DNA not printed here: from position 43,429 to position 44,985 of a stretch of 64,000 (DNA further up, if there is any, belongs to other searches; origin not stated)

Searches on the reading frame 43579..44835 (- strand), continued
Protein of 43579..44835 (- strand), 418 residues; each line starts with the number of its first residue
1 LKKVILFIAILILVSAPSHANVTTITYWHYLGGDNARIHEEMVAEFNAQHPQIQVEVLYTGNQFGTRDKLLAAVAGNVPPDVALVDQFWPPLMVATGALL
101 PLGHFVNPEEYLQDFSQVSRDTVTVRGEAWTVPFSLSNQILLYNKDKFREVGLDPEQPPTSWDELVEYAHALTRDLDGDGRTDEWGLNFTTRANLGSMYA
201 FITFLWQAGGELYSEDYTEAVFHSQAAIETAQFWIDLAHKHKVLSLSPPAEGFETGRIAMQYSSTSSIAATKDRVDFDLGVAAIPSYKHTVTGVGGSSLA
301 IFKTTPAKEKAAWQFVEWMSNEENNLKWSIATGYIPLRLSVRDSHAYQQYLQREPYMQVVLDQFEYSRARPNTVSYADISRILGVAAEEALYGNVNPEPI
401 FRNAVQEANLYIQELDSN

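Call 27: find_encoding_contigs(protein=P0025, flank=6000, max_places=1)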
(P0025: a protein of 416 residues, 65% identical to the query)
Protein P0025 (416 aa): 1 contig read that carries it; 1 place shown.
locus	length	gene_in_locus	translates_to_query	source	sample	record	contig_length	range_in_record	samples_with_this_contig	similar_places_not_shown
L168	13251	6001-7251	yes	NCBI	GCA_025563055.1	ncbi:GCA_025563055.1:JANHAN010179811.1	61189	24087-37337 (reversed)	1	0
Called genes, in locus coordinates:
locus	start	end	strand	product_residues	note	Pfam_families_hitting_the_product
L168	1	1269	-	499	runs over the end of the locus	PF00171:Aldedh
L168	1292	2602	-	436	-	PF09338:Gly_reductase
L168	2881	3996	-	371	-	PF07355:GRDB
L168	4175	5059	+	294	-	PF00528:BPD_transp_1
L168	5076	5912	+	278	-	PF00528:BPD_transp_1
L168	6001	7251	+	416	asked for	PF01547:SBP_bac_1, PF13416:SBP_bac_8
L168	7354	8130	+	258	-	PF01261:AP_endonuc_2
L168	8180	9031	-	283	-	PF01116:F_bP_aldolase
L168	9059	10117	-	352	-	PF08240:ADH_N, PF01262:AlaDh_PNT_C (weak), PF00107:ADH_zinc_N, PF13602:ADH_zinc_N_2 (weak)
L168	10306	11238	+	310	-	PF04545:Sigma70_r4 (weak), PF08281:Sigma70_r4_2 (weak), PF12802:MarR_2 (weak), PF04198:Sugar-bind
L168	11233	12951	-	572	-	PF05524:PEP-utilisers_N, PF00391:PEP-utilizers, PF02896:PEP-utilizers_C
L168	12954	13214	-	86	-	PF00381:PTS-HPr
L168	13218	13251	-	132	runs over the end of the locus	PF03610:EIIA-man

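Call 28: find_encoding_contigs(protein=P0030, flank=6000, max_places=1)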
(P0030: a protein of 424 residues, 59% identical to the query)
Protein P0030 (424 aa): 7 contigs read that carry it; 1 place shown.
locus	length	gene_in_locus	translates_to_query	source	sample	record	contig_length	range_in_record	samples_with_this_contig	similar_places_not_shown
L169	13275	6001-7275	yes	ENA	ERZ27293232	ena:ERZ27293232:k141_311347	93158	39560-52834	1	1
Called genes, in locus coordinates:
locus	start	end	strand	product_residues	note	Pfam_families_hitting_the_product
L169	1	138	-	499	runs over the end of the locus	PF00005:ABC_tran, PF13401:AAA_22 (faint), PF13304:AAA_21 (faint), PF00005:ABC_tran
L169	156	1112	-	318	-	PF00294:PfkB, PF08543:Phos_pyr_kin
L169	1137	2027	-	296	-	-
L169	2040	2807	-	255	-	PF00392:GntR, PF08220:HTH_DeoR (faint), PF14502:HTH_41 (faint), PF07702:UTRA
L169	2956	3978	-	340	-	PF10974:DUF2804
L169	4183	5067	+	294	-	PF00528:BPD_transp_1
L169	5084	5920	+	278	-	PF00528:BPD_transp_1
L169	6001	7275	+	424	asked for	PF01547:SBP_bac_1, PF13416:SBP_bac_8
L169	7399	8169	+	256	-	PF01261:AP_endonuc_2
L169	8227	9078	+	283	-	PF01418:HTH_6, PF01380:SIS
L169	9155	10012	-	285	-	PF01116:F_bP_aldolase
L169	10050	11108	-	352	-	PF08240:ADH_N, PF00107:ADH_zinc_N, PF13602:ADH_zinc_N_2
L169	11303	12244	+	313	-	PF08281:Sigma70_r4_2 (faint), PF12802:MarR_2 (weak), PF13545:HTH_Crp_2 (faint), PF04198:Sugar-bind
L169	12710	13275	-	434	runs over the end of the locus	PF07690:MFS_1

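Call 29: find_encoding_contigs(protein=P0033, flank=6000, max_places=1)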
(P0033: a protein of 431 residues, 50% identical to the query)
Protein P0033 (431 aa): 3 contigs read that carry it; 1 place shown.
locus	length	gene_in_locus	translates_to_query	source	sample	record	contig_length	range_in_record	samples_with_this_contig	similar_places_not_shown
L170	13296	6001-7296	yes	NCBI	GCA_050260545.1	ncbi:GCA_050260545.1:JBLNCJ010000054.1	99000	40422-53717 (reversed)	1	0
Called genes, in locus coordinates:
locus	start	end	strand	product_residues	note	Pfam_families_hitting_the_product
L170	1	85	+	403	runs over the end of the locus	PF07075:NamZ_N, PF20732:NamZ_C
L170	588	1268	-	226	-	PF00589:Phage_integrase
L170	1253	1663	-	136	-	PF14659:Phage_int_SAM_3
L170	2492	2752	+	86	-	PF02896:PEP-utilizers_C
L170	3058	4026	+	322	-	PF00892:EamA, PF03151:TPT (weak), PF00892:EamA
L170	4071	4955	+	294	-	PF00528:BPD_transp_1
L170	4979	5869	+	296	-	PF00528:BPD_transp_1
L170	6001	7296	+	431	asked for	PF01547:SBP_bac_1, PF13416:SBP_bac_8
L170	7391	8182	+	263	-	PF01261:AP_endonuc_2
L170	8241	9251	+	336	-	PF08240:ADH_N, PF16912:Glu_dehyd_C (weak), PF00107:ADH_zinc_N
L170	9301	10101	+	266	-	PF01791:DeoC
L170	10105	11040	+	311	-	PF01418:HTH_6, PF13580:SIS_2 (faint), PF01380:SIS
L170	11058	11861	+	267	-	PF01012:ETF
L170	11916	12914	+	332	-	PF01012:ETF, PF00766:ETF_alpha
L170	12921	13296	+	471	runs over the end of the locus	PF01565:FAD_binding_4, PF02913:FAD-oxidase_C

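Call 43: predict_structure(alignment_id=A1)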
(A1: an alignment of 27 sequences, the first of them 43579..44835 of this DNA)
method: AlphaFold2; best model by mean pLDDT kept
length: 418 residues; sequences in the alignment: 27
mean_pLDDT: 91.9   pTM: 0.86
mean pLDDT of the five models: 91.9, 91.7, 91.5, 88.8, 84.3
residues with pLDDT >= 90: 319; 70-90: 82; 50-70: 16; < 50: 1
segments of 3 or more residues with pLDDT < 50: none
pLDDT, mean of each block of 10 residues (from residue 1): 75 59 95 92 98 95 87 94 93 90 97 94 92 94 97 97 98 95 91 75 95 92 96 97 90 94 89 94 95 91 97 98 96 92 96 93 90 88 93 96 97 81
secondary structure, 60 per line:
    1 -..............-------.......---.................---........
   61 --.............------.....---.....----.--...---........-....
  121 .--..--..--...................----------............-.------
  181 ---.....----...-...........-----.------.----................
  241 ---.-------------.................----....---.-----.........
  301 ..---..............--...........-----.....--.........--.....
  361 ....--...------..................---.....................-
elements in order: H2-15 E23-29 H33-49 E53-60 H63-75 E82-86 H90-94 H108-114 H117-121 E132-144 H145-150 H162-172 E184-188 H197-207 H225-240 E258-264 H265-274 E279-282 E292-302 H306-319 H322-332 H339-342 H345-353 H356-364 E367-369 H376-393 H397-417

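Call 45: search_solved_structures(query=A1, max_evalue=1e-10)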
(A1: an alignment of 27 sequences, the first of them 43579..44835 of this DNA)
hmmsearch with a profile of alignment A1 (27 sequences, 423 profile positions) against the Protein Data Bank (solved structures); distinct sequences matched with E-value up to 1e-10: 96 (the best 60 are shown).
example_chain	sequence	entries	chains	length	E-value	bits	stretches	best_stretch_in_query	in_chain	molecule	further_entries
7bvt_A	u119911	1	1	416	4.6e-70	239.6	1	24-420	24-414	Hypothetical sugar ABC-transporter sugar binding protein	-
5ci5_A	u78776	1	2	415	6.8e-53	183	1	30-419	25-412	Extracellular solute-binding protein family 1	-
4aq4_A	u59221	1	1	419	1.8e-48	168.4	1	27-421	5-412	SN-GLYCEROL-3-PHOSPHATE-BINDING PERIPLASMIC PROTEIN UGPB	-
6x84_A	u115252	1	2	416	4e-48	167.3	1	28-421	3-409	sn-glycerol-3-phosphate-binding periplasmic protein UgpB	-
4mfi_A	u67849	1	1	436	2e-45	158.4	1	23-412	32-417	Sn-glycerol-3-phosphate ABC transporter substrate-binding protein UspB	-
6r1b_B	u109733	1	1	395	4.9e-45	157.1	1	30-412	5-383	Putative Sn-glycerol-3-phosphate-binding lipoprotein UgpB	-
6r1b_A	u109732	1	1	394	5e-45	157.1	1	30-412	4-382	Putative Sn-glycerol-3-phosphate-binding lipoprotein UgpB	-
4qrz_A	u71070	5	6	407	6.2e-45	156.8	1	25-414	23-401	ABC-TYPE SUGAR TRANSPORTER | ABC transporter, substrate binding protein (Sugar)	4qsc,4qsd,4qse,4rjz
7c0r_A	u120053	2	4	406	4.5e-44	153.9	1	22-421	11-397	Sugar ABC transporter, periplasmic sugar-binding protein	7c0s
7c16_A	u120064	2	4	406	6.5e-44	153.4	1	22-421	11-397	Sugar ABC transporter, periplasmic sugar-binding protein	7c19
1eu8_A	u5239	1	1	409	7.5e-44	153.2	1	45-421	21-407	TREHALOSE/MALTOSE BINDING PROTEIN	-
7c0y_A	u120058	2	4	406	9e-44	153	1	22-421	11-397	Sugar ABC transporter, periplasmic sugar-binding protein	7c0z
7c0v_A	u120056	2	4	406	9.9e-44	152.8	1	22-421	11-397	Sugar ABC transporter, periplasmic sugar-binding protein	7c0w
7c14_A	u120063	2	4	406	1e-43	152.8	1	22-421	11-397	Sugar ABC transporter, periplasmic sugar-binding protein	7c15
7c0f_A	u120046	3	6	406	1.4e-43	152.4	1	22-421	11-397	Sugar ABC transporter, periplasmic sugar-binding protein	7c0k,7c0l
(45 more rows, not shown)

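Call 46: fold_search(model_id=the predicted structure, library=pdb)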
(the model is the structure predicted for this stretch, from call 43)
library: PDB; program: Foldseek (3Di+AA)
matches with E <= 10: 1505; with E <= 0.001: 1134
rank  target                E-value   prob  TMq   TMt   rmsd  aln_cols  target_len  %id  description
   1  7bvt_A                2.1e-35  1.00  0.83  0.88   2.9       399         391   28  Crystal structure of cyclic alpha-maltosyl-1,6-maltose binding protein from Arthrobacter globiformis (released 2020-12-02)
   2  5ci5_B                8.4e-32  1.00  0.77  0.82   3.8       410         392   26  Crystal Structure of an ABC transporter Solute Binding Protein from Thermotoga Lettingae TMO (Tlet_1705, TARGET EFI-51 (released 2015-07-22)
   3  4mfi                  8.8e-31  1.00  0.81  0.83   3.3       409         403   23  Crystal structure of Mycobacterium tuberculosis UgpB (released 2014-07-23)
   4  6r1b_B                7.8e-30  1.00  0.83  0.87   3.0       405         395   23  Crystal structure of UgpB from Mycobacterium tuberculosis in complex with glycerophosphocholine (released 2019-09-04)
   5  6r1b_A                1.0e-29  1.00  0.83  0.88   3.0       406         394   23  Crystal structure of UgpB from Mycobacterium tuberculosis in complex with glycerophosphocholine (released 2019-09-04)
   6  5ci5_A                1.2e-29  1.00  0.79  0.84   3.3       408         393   27  Crystal Structure of an ABC transporter Solute Binding Protein from Thermotoga Lettingae TMO (Tlet_1705, TARGET EFI-51 (released 2015-07-22)
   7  6dtq_A                2.1e-29  1.00  0.81  0.86   3.0       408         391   24  Maltose bound T. maritima MalE3 (released 2018-09-19)
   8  5f7v_A                2.3e-29  1.00  0.80  0.86   3.0       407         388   23  ABC substrate-binding protein Lmo0181 from Listeria monocytogenes in complex with cycloalternan (released 2016-09-07)
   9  6dtr                  3.7e-29  1.00  0.78  0.83   3.4       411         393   24  Apo T. maritima MalE3 (released 2018-09-19)
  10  5ysf_A                6.9e-29  1.00  0.81  0.87   3.1       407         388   23  Crystal structure of beta-1,2-glucooligosaccharide binding protein in complex with sophoropentaose (released 2018-05-02)
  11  5yse_A                9.7e-29  1.00  0.82  0.88   2.8       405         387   23  Crystal structure of beta-1,2-glucooligosaccharide binding protein in complex with sophorotetraose (released 2018-05-02)
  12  6x84_A                1.0e-28  1.00  0.79  0.80   3.7       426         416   22  Sn-glycerol-3-phosphate binding periplasmic protein UgpB from Escherichia coli - W169S, W172S (released 2020-08-19)
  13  7c16_A                2.9e-28  1.00  0.80  0.84   3.2       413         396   23  Crystal structure of a dinucleotide-binding protein (Y224A/Y246A) of ABC transporter endogenously bound to uridylyl-3' (released 2021-03-10)
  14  1eu8_A                3.2e-28  1.00  0.81  0.83   3.4       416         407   23  STRUCTURE OF TREHALOSE MALTOSE BINDING PROTEIN FROM THERMOCOCCUS LITORALIS (released 2001-03-14)
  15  7c0v_A                3.6e-28  1.00  0.81  0.85   3.0       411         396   24  Crystal structure of a dinucleotide-binding protein (Y224A) of ABC transporter endogenously bound to uridylyl-3'-5'-ph (released 2021-03-10)
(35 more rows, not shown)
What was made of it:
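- On Known riboflavin-binding ABC components (RibY of RibXY; RfuA of RfuABCD): The nearest structures are CUT1/UgpB-type (calls 45, 46).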

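Call 51: find_homologous_proteins(query=L167:5070-5906:+, max_evalue=1e-40)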
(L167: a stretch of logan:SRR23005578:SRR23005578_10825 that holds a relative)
Query L167:5070-5906:+ (278 aa): 4058 proteins with E <= 1e-40 among 8000 candidates; the best 120 are listed.
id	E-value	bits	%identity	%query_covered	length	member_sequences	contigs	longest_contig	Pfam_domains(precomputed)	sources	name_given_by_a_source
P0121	3.4e-176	602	100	100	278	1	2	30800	PF00528.28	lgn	-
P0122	2.7e-153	527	85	100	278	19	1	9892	PF00528.28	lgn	-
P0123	3.7e-140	484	80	100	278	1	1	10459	PF00528.28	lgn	-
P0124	2.4e-138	478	79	98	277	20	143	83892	PF00528.28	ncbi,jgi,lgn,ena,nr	ncbi:carbohydrate ABC transporter permease [Candidatus Darwinibacter acetoxidans]|jgi:multiple sugar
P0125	3.1e-136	471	79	100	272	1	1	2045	PF00528.28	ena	-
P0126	7.3e-136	470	76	100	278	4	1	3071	PF00528.28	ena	-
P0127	1.1e-135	470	78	97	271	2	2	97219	PF00528.28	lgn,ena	-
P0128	2.1e-135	469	76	100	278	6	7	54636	PF00528.28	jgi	jgi:multiple sugar transport system permease protein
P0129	3.9e-134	464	75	100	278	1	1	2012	PF00528.28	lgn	-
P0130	3.5e-132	458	75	97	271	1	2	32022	PF00528.28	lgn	-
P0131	5.5e-132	457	76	96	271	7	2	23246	PF00528.28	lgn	-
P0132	2.1e-131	455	75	97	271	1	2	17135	PF00528.28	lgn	-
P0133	3.9e-130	451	74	97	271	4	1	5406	PF00528.28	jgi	jgi:multiple sugar transport system permease protein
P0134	4.7e-130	451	74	100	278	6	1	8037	PF00528.28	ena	-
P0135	8.5e-130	450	76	97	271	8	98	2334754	PF00528.28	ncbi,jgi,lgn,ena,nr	ncbi:MAG: carbohydrate ABC transporter permease [Bacillota bacterium]|jgi:multiple sugar transport s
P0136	1.4e-129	449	76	95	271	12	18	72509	PF00528.28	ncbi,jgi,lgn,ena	jgi:multiple sugar transport system permease protein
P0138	1.4e-128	446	75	97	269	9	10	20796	PF00528.28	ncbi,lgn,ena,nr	ncbi:MAG: carbohydrate ABC transporter permease [Firmicutes bacterium]|nr:carbohydrate ABC transport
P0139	2.9e-128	445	74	97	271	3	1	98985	PF00528.28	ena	-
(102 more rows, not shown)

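Call 52: find_encoding_contigs(protein=P0124, flank=7000, max_places=2)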
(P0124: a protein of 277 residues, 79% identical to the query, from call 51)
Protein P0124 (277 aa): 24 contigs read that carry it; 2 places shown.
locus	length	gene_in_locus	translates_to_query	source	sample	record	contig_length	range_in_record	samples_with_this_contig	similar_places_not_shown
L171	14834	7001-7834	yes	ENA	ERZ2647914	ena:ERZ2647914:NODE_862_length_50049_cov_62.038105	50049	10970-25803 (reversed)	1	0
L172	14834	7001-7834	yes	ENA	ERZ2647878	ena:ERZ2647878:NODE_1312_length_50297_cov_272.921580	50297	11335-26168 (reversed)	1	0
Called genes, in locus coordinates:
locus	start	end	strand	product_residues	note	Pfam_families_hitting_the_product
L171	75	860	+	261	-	PF00106:adh_short, PF08659:KR, PF13561:adh_short_C2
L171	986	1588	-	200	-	PF04471:Mrr_cat, PF22722:NA-iREase1, PF13156:Mrr_cat_2 (weak)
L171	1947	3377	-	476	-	PF03446:NAD_binding_2, PF00393:6PGD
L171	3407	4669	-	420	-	PF09861:Lar_N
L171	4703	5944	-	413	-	-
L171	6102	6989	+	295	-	PF00528:BPD_transp_1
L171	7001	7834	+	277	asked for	PF00528:BPD_transp_1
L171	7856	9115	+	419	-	PF01547:SBP_bac_1, PF13416:SBP_bac_8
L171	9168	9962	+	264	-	PF01261:AP_endonuc_2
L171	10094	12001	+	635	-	PF13620:CarboxypepD_reg, PF00082:Peptidase_S8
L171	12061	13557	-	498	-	PF13353:Fer4_12, PF04055:Radical_SAM, PF00027:cNMP_binding, PF13545:HTH_Crp_2, PF00325:Crp (weak)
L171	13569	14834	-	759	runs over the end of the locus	PF02901:PFL-like, PF01228:Gly_radical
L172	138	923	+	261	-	PF00106:adh_short, PF08659:KR, PF13561:adh_short_C2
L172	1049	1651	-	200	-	PF04471:Mrr_cat, PF22722:NA-iREase1, PF13156:Mrr_cat_2 (weak)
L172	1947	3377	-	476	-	PF03446:NAD_binding_2, PF00393:6PGD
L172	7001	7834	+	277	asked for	PF00528:BPD_transp_1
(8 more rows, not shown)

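Call 53: find_encoding_contigs(protein=P0136, flank=7000, max_places=2)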
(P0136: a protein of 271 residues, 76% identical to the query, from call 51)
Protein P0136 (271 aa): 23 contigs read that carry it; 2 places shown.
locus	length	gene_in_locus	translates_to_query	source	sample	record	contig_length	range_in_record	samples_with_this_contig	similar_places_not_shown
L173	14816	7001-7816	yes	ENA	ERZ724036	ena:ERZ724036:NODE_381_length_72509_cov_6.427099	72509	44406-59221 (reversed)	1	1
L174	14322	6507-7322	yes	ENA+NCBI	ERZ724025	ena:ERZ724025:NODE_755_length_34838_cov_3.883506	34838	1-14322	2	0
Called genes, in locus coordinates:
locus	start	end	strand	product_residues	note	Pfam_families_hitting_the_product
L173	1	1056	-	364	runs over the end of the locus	PF22475:YhfS-like_C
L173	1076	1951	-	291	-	PF02126:PTE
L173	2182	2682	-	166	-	PF02126:PTE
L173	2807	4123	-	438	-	PF10797:YhfT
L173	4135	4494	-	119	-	PF10941:DUF2620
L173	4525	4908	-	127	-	PF00874:PRD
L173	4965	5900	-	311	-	PF14502:HTH_41, PF14503:YhfZ_C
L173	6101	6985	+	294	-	PF00528:BPD_transp_1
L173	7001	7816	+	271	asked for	PF00528:BPD_transp_1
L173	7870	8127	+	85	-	-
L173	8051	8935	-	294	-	PF00165:HTH_AraC, PF12833:HTH_18, PF00165:HTH_AraC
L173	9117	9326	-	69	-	PF07561:DUF1540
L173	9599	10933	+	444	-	PF01523:PmbA_TldD_1st, PF19289:PmbA_TldD_3rd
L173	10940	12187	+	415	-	PF19289:PmbA_TldD_3rd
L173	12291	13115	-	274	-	-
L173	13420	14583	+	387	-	PF01553:Acyltransferase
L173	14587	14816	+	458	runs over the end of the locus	-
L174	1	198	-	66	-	?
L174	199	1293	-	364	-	PF22475:YhfS-like_C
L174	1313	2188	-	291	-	PF02126:PTE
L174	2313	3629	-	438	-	PF10797:YhfT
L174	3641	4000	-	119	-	PF10941:DUF2620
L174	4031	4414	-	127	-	PF00874:PRD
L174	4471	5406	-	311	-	PF14502:HTH_41, PF14503:YhfZ_C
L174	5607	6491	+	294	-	PF00528:BPD_transp_1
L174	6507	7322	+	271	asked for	PF00528:BPD_transp_1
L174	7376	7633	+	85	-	-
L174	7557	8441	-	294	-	PF00165:HTH_AraC, PF12833:HTH_18, PF00165:HTH_AraC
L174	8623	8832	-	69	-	PF07561:DUF1540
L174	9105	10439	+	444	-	PF01523:PmbA_TldD_1st, PF19289:PmbA_TldD_3rd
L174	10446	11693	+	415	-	PF19289:PmbA_TldD_3rd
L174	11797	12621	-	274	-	-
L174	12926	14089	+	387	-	PF01553:Acyltransferase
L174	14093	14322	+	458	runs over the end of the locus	-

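Call 58: find_encoding_contigs(protein=P0065, flank=7000, max_places=1)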
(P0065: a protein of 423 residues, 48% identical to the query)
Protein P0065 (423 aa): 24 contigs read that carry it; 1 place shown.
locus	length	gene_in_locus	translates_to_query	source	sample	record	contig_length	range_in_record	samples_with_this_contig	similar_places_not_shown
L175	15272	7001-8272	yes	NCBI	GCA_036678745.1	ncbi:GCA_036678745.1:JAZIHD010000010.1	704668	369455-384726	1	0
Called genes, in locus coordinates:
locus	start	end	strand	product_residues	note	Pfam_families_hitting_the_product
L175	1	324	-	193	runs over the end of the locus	PF00532:Peripla_BP_1, PF13407:Peripla_BP_4, PF13377:Peripla_BP_3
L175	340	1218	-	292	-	PF13276:HTH_21, PF00665:rve, PF13683:rve_3, PF13333:rve_2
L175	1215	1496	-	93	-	PF01527:HTH_Tnp_1, PF13518:HTH_28 (weak)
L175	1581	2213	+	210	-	PF01554:MatE (weak), PF03023:MurJ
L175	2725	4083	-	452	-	-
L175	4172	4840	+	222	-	PF02836:Glyco_hydro_2_C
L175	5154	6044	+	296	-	PF00528:BPD_transp_1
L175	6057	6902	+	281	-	PF00528:BPD_transp_1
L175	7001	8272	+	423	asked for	PF01547:SBP_bac_1, PF13416:SBP_bac_8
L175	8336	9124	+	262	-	PF01261:AP_endonuc_2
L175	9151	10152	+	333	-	PF08240:ADH_N, PF00107:ADH_zinc_N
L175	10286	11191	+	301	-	PF01418:HTH_6, PF13580:SIS_2 (faint), PF01380:SIS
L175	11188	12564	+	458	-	PF09861:Lar_N, PF21113:LarA_C (weak)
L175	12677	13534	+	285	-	PF01116:F_bP_aldolase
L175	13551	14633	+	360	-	PF07355:GRDB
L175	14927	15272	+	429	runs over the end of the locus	PF09338:Gly_reductase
